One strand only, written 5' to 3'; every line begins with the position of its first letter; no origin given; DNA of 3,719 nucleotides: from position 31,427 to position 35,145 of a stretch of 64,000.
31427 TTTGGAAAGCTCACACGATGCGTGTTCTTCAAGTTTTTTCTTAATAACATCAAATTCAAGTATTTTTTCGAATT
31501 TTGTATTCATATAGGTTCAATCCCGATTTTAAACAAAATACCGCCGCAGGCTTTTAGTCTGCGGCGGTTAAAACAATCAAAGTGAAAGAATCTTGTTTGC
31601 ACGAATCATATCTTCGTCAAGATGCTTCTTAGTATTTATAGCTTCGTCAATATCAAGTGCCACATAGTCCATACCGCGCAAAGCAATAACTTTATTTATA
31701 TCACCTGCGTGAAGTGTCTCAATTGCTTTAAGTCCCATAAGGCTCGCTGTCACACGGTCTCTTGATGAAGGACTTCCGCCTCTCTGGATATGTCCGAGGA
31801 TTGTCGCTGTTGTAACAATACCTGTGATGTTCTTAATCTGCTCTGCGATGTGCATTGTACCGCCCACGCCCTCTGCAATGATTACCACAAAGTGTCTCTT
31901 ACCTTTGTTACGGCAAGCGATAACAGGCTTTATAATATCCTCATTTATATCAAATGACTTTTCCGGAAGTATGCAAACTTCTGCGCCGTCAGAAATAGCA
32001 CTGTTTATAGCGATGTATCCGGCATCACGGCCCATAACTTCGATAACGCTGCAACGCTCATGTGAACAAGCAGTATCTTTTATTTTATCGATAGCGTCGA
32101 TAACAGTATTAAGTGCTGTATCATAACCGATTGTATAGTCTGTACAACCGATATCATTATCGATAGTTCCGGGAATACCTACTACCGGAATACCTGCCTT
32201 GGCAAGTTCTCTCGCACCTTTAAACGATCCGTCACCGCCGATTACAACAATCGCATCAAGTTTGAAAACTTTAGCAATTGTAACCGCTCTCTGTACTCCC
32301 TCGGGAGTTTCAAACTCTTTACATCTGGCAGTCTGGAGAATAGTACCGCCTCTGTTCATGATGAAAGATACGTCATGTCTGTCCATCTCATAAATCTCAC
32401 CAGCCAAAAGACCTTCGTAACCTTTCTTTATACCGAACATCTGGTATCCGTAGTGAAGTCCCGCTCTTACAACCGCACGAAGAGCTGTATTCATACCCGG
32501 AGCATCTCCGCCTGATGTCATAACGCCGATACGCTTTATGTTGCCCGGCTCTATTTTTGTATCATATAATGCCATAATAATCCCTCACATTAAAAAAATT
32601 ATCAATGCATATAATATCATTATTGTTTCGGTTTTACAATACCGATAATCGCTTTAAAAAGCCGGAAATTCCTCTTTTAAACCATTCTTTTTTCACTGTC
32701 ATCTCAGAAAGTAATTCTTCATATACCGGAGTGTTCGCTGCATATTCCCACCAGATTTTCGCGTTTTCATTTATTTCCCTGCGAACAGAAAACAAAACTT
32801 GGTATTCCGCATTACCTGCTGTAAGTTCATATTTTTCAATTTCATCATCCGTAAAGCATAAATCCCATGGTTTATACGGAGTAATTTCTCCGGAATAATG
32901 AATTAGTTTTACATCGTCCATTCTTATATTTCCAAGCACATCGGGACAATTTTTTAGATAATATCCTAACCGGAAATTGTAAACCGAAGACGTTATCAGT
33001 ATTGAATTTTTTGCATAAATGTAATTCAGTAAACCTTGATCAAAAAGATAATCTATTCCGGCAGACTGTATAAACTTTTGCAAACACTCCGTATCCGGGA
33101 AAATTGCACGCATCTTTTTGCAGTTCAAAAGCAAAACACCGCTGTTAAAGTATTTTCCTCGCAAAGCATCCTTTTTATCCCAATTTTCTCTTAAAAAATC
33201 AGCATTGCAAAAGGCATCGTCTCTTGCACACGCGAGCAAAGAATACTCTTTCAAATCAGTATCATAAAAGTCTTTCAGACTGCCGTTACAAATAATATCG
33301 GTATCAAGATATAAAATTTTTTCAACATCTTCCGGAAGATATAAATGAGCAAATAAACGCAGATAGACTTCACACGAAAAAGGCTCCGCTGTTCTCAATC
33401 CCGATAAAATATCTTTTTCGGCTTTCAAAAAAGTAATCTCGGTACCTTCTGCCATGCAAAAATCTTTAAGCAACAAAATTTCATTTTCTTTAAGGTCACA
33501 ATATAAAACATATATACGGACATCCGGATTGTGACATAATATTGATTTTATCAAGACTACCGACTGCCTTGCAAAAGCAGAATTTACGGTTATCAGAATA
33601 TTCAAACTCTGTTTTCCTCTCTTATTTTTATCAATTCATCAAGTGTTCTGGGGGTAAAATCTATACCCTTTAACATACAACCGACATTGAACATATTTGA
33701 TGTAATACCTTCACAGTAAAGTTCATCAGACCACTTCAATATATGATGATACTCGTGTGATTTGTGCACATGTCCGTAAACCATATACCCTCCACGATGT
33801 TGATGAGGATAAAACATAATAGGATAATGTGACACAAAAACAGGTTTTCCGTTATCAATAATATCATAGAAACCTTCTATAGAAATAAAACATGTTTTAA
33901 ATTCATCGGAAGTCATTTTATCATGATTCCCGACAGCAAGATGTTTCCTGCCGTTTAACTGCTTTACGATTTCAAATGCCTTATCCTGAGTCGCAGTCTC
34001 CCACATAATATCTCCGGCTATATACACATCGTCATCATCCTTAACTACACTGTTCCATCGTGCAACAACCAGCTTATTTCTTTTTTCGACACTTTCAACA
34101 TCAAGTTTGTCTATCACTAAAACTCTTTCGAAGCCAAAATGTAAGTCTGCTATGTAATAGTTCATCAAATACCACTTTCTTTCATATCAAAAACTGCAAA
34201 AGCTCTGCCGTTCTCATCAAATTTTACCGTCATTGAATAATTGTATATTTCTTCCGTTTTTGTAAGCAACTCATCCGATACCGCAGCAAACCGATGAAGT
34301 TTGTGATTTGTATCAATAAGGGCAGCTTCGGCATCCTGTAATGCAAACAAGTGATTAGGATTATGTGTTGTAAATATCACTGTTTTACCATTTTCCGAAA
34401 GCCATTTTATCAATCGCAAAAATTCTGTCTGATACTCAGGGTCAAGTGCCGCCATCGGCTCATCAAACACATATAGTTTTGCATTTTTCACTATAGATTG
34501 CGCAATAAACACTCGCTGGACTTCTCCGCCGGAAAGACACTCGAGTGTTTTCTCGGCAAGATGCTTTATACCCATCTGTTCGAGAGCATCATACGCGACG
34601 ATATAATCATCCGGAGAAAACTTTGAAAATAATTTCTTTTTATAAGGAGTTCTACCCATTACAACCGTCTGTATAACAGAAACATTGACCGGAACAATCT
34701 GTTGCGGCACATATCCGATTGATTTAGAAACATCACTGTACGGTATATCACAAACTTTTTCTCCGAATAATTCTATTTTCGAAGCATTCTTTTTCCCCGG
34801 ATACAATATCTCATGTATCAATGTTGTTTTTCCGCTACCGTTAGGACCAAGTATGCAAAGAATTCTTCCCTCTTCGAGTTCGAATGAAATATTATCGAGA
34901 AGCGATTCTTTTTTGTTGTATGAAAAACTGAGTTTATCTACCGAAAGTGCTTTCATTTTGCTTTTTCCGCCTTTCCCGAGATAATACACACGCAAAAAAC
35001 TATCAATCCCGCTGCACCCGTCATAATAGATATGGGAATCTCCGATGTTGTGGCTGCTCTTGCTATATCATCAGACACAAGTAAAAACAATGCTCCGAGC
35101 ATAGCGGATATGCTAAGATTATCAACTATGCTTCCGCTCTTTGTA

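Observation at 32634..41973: Tightly packed glycan-modification operon downstream of the collagen-like gene that embeds a FecBCD-type ABC importer, a metallophosphoesterase and an orphan ClpP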

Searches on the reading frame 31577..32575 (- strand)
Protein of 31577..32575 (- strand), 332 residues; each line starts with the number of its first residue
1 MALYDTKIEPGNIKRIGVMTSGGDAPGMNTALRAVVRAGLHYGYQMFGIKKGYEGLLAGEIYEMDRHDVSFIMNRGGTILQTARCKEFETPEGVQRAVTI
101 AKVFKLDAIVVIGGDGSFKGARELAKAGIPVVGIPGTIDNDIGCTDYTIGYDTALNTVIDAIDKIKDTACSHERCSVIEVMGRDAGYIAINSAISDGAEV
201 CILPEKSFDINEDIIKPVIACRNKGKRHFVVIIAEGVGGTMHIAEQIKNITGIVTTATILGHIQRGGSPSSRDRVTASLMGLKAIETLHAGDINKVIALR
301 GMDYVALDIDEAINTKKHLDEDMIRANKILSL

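Call 5: search_protein_families(library=pfam, proteins=[window:31577-32575:-], max_evalue=0.01)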
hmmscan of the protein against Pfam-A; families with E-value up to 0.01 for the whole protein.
window:31577-32575:- (332 aa): 3 families
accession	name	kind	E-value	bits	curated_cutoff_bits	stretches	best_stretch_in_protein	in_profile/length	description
PF00365.25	PFK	-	1.5e-104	349.7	30.9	1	15-287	1-276/277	Phosphofructokinase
PF01513.26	NAD_kinase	-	9.1e-06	26.4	25.5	1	104-135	71-103/130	ATP-NAD kinase N-terminal domain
PF00781.29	DAGK_cat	-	0.0064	16.5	23.6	0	84-142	34-95/125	Diacylglycerol kinase catalytic domain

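Call 71: find_related_loci(query=window:31577-32575:-, collection=genome_contigs, flank=10000)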
Query window:31577-32575:- (332 aa) in genome_contigs; peptide patterns used: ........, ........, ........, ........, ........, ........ (x = any residue, [..] = any of these).
238 stretches matched a pattern; 170 encode a relative of the query (tblastn E <= 1e-3); the best 80 are kept; 80 distinct loci.
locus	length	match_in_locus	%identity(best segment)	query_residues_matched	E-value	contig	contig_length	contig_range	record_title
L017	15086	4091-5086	92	1-332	0e+0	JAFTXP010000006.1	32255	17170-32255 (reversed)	MAG: Clostridia bacterium isolate RGIG4242 Roe_deer_Colon-4__c766, whole genome shotgun sequence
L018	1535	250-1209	70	13-332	4e-164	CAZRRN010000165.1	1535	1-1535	MAG TPA_asm: uncultured Lachnospiraceae bacterium isolate binchicken_co154_223 genome assembly, contig: NODE_238913_leng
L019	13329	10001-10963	69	12-332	1e-149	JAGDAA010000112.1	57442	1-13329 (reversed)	MAG: Clostridia bacterium isolate RGIG10278 Yak_Rumen.Co__c4824733, whole genome shotgun sequence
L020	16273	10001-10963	71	12-332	2e-146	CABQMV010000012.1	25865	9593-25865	MAG TPA_asm: uncultured Ruminococcaceae bacterium isolate MGYG-HGUT-00728 genome assembly, contig: GUT_GENOME025996_12,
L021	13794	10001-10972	66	9-332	6e-146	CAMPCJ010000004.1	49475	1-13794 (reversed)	MAG: uncultured Clostridia bacterium isolate SRR873610_bin.94_metaWRAP_v1.3_MAG genome assembly, contig: NODE_786_length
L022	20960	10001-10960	70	13-332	2e-145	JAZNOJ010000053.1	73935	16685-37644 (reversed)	MAG: Candidatus Egerieisoma sp. isolate T1900044652_TS20190118.MAGScoT_cleanbin_000053 SGB_1439_k141_2392149, whole geno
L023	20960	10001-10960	66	13-332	8e-143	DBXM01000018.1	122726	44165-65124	MAG TPA_asm: Mageeibacillus sp. UBA1212 UBA1212_contig_3961, whole genome shotgun sequence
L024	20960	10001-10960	66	13-332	4e-143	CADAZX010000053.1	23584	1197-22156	MAG: uncultured Ruminococcus sp. isolate RUG13779 genome assembly, contig: RUG13779_asm_53, whole genome shotgun sequenc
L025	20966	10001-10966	70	12-332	1e-141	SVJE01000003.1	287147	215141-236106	MAG: Oscillospiraceae bacterium isolate SIG427 NODE_340_length_287147_cov_6.466905, whole genome shotgun sequence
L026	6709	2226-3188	65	12-332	2e-141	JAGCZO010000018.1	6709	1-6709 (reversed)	MAG: Clostridia bacterium isolate RGIG10266 Yak_Rumen.Co__c567039, whole genome shotgun sequence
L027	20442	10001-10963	64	12-332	1e-140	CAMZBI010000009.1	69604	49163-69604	MAG TPA_asm: uncultured Clostridia bacterium isolate SRR10912533_bin.33_metaWRAP_v1.3_MAG genome assembly, contig: ERZ14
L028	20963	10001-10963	65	12-332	2e-139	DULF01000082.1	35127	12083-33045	MAG TPA_asm: Clostridiaceae bacterium isolate AS04akNAM_100 26330_AS04, whole genome shotgun sequence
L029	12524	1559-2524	64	11-332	8e-138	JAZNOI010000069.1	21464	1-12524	MAG: Eubacteriales bacterium isolate T1900044652_TS20190118.MAGScoT_cleanbin_000054 SGB_1440_k141_1192799, whole genome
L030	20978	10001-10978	64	7-332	2e-136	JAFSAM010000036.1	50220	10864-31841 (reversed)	MAG: Clostridia bacterium isolate RGIG2965 Goat_Rectum-1__c390023, whole genome shotgun sequence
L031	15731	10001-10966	63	12-332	1e-134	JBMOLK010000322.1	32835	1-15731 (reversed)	MAG: Bacillota bacterium isolate Betzabe_MAG022 MAG022_322, whole genome shotgun sequence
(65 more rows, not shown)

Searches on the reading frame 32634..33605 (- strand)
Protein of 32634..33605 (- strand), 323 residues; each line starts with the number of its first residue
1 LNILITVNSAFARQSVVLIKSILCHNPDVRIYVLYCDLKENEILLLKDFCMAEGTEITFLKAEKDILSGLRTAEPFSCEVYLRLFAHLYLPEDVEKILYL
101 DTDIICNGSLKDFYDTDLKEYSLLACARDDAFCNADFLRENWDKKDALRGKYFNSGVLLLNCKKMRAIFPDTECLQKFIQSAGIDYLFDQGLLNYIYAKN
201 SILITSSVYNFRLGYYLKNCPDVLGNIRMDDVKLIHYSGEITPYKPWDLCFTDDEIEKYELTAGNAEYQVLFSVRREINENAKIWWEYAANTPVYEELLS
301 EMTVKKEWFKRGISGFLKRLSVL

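Call 4: search_protein_families(library=pfam, proteins=[window:32634-33605:-], max_evalue=0.01)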
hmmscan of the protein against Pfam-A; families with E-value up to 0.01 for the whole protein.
window:32634-33605:- (323 aa): 2 families
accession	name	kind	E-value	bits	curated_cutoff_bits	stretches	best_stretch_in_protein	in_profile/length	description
PF01501.26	Glyco_transf_8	-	8.9e-31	107.8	24.3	1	2-248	1-250/253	Glycosyl transferase family 8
PF18404.7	Glyco_transf_24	-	0.00015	21.7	25.7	1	82-170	84-175/268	Glucosyltransferase 24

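Call 7: search_protein_families(library=ncbifam, proteins=[window:32634-33605:-], max_evalue=0.01)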
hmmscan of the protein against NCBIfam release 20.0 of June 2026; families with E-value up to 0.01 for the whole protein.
window:32634-33605:- (323 aa): 1 family
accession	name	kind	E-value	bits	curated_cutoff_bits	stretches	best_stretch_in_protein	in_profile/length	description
NF011718.0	PRK15171.1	equivalog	2.5e-22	79.5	461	1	3-248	30-273/337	lipopolysaccharide 3-alpha-galactosyltransferase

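Call 69: search_protein_families(library=padloc, proteins=[window:32634-33605:-], max_evalue=0.001)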
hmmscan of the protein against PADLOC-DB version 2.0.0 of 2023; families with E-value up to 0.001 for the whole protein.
window:32634-33605:- (323 aa): 0 families

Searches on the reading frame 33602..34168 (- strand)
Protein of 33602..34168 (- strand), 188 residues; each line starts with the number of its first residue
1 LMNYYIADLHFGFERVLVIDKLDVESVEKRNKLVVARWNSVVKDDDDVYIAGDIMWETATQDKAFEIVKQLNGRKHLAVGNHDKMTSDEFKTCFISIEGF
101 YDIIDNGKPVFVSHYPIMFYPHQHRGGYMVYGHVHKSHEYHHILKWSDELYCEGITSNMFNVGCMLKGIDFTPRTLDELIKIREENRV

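Call 4: search_protein_families(library=pfam, proteins=[window:33602-34168:-], max_evalue=0.01)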
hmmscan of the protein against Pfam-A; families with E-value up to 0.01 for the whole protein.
window:33602-34168:- (188 aa): 1 family
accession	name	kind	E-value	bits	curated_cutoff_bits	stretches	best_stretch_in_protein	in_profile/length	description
PF12850.12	Metallophos_2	-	0.00039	20.9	27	1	6-138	6-120/154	Calcineurin-like phosphoesterase superfamily domain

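Call 7: search_protein_families(library=ncbifam, proteins=[window:33602-34168:-], max_evalue=0.01)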
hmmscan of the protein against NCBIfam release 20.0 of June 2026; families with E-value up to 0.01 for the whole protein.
window:33602-34168:- (188 aa): 2 families
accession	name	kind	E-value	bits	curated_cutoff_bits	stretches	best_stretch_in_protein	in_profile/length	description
TIGR00024.1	SbcD_rel_arch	hypoth_equivalog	0.00055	19.7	115.2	1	6-88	20-104/224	putative phosphoesterase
TIGR04123.1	P_estr_lig_assc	hypoth_equivalog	0.0013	18.1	150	1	6-138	26-154/207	ligase-associated DNA damage response endonuclease PdeM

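Call 37: search_protein_families(library=pfam, proteins=[window:33602-34168:-], max_evalue=10)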
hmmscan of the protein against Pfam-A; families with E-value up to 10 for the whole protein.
window:33602-34168:- (188 aa): 2 families
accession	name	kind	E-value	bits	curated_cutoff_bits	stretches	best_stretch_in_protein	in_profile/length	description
PF12850.12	Metallophos_2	-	0.00039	20.9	27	1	6-138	6-120/154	Calcineurin-like phosphoesterase superfamily domain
PF19677.4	DUF6179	-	0.25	10.9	25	1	93-126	85-118/272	Family of unknown function (DUF6179)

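Call 69: search_protein_families(library=padloc, proteins=[window:33602-34168:-], max_evalue=0.001)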
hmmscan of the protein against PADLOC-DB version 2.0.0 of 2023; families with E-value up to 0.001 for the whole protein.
window:33602-34168:- (188 aa): 0 families

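Call 70: search_protein_families(library=phrogs, proteins=[window:33602-34168:-], max_evalue=0.001)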
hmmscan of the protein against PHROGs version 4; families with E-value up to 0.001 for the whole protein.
window:33602-34168:- (188 aa): 1 family
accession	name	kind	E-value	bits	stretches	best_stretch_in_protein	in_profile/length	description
phrog_547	-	other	4.2e-32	112.2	1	1-186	29-202/245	phosphoesterase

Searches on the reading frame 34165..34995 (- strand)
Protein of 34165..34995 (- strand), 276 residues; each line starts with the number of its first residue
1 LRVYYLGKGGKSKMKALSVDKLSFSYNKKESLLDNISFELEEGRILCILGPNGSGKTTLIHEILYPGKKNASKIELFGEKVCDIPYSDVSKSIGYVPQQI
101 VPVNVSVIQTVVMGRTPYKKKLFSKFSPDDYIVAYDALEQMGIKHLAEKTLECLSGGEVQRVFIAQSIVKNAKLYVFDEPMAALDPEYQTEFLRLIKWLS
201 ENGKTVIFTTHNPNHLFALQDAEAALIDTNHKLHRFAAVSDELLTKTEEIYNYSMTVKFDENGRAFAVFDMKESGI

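Call 4: search_protein_families(library=pfam, proteins=[window:34165-34995:-], max_evalue=0.01)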
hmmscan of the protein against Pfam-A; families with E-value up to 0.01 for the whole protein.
window:34165-34995:- (276 aa): 13 families
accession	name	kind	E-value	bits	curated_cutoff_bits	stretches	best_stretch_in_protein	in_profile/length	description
PF00005.33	ABC_tran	-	8e-26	91.7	25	1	33-182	1-137/137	ABC transporter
PF13304.12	AAA_21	-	4.4e-13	50.4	27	1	172-214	256-301/304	AAA domain, putative AbiEii toxin, Type IV TA system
PF02463.25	SMC_N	-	8.8e-10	38.8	40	1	44-216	25-202/220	RecF/RecN/SMC N terminal domain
PF13175.12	AAA_15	-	9.3e-10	39.1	32.1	1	167-214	324-372/374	AAA ATPase domain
PF13479.12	AAA_24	-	6e-06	26.7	27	0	187-221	105-139/195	AAA domain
PF13476.12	AAA_23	-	5.9e-05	24.2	27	1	35-63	12-39/201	AAA domain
PF13555.12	AAA_29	-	0.00028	21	27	1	37-69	16-51/61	P-loop containing region of AAA domain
PF20720.3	nSTAND3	-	0.001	19.2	27.2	1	38-65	12-39/155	Novel STAND NTPase 3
PF06745.19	ATPase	-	0.0018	18.2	26.6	0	34-69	9-45/231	KaiC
PF13191.12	AAA_16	-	0.0019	19.2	32.6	1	42-92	23-72/167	AAA ATPase domain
PF13173.12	AAA_14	-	0.0022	18.5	27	0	44-68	3-27/129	AAA domain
PF00004.35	AAA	-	0.0076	17.1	21.2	0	46-64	1-19/131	ATPase family associated with various cellular activities (AAA)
PF01637.24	ATPase_2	-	0.009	16.3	33.2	0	39-64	16-41/225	ATPase domain predominantly from Archaea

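Call 7: search_protein_families(library=ncbifam, proteins=[window:34165-34995:-], max_evalue=0.01)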
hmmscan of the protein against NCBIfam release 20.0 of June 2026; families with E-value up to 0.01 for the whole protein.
window:34165-34995:- (276 aa): 197 families (the best 25 are shown)
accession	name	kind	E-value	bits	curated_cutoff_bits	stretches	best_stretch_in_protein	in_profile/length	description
NF008409.0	PRK11231.1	equivalog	7.8e-40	136.8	375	1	17-215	3-200/255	Fe(3+) dicitrate ABC transporter ATP-binding protein FecE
TIGR02315.1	ABC_phnC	equivalog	7.4e-37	127.1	266.1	1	17-212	2-205/243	phosphonate ABC transporter ATP-binding protein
NF010068.0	PRK13548.1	equivalog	9.2e-36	123.3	261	1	15-260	4-249/261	heme ABC transporter ATP-binding protein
NF007082.0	PRK09536.1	equivalog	3.2e-35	122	537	1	16-212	3-198/402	corrinoid ABC transporter ATPase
NF040873.1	AztA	equivalog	4e-34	117.9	220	1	29-217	4-183/191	zinc ABC transporter ATP-binding protein AztA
TIGR03873.1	F420-0_ABC_ATP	hypoth_equivalog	4.2e-33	114.7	372.4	1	17-219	2-203/256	putative F420-0 ABC transporter ATP-binding protein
TIGR02857.1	CydD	equivalog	1.6e-31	109.9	435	1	13-216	318-520/529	thiol reductant ABC exporter subunit CydD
TIGR03771.1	anch_rpt_ABC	equivalog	3.9e-30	105.2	268.8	1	39-212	2-172/223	anchored repeat-type ABC transporter ATP-binding subunit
TIGR02673.1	FtsE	equivalog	2.2e-29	102.6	264.85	1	18-214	3-198/214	cell division ATP-binding protein FtsE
TIGR03608.1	L_ocin_972_ABC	subfamily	6.7e-29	100.8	254.85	1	28-214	9-195/206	putative bacteriocin export ABC transporter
NF007438.0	PRK09984.1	equivalog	1.7e-28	99.5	365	1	17-215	5-215/262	phosphonate ABC transporter ATP-binding protein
TIGR04406.1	LPS_export_lptB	equivalog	1.9e-28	99.3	240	1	17-222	2-204/239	LPS export ABC transporter ATP-binding protein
NF053840.1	MnTportMntADein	equivalog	2.6e-28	99.2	400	1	17-214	2-194/240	manganese ABC transporter ATP-binding protein MntA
TIGR04520.1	ECF_ATPase_1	equivalog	5e-28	98.3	315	1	18-257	2-237/269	energy-coupling factor transporter ATPase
NF007863.0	PRK10575.1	equivalog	1.2e-27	96.9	433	1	15-224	10-219/265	Fe3+-hydroxamate ABC transporter ATP-binding protein FhuC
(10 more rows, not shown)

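Call 94: search_solved_structures(query=window:34165-34956:-, max_evalue=1e-20)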
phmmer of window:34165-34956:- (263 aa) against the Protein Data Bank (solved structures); distinct sequences matched with E-value up to 1e-20: 65 (the best 60 are shown).
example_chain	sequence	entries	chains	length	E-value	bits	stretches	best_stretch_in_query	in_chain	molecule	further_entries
2nq2_C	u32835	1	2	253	2.5e-32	115.6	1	2-221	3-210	Hypothetical ABC transporter ATP-binding protein HI1470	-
1yqt_A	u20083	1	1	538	9e-30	107.2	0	27-203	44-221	RNase l inhibitor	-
5yv5_A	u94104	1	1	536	2.2e-29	105.9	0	27-203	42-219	ATPase RIL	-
3j15_B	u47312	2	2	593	4.4e-29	104.9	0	26-199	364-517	ABC transporter ATP-binding protein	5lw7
3bk7_A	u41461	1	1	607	5.4e-29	104.7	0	28-206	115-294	ABC transporter ATP-binding protein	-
8j5q_D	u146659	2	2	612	1e-24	90.7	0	20-201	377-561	Uncharacterized ABC transporter ATP-binding protein Rv1281c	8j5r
8j5s_D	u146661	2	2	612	6.9e-24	87.9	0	20-201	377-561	Uncharacterized ABC transporter ATP-binding protein Rv1281c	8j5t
8zpx_B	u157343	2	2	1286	1e-23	87.4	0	8-254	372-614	ABC transporter B family member 1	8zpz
9juj_A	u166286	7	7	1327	1.1e-23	87.2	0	8-254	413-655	ABC transporter B family member 1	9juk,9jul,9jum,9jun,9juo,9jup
4f4c_A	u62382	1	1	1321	1.5e-23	86.8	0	11-203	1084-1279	Multidrug resistance protein pgp-1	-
5l75_A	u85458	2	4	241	5.2e-23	85.1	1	4-218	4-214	Lipopolysaccharide ABC transporter, ATP-binding protein LptB | Lipopolysaccharide export system ATP-binding protein LptB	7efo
8zq4_B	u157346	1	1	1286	6.9e-23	84.7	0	8-254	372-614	ABC transporter B family member 1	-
7niu_A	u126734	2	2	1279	9.7e-23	84.2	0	8-199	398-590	Isoform 2 of Phosphatidylcholine translocator ABCB4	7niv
6mit_A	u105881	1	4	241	1.2e-22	83.8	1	4-208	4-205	Lipopolysaccharide export system ATP-binding protein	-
7zk4_A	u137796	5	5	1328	1.3e-22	83.7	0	11-225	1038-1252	ATP-dependent translocase ABCB1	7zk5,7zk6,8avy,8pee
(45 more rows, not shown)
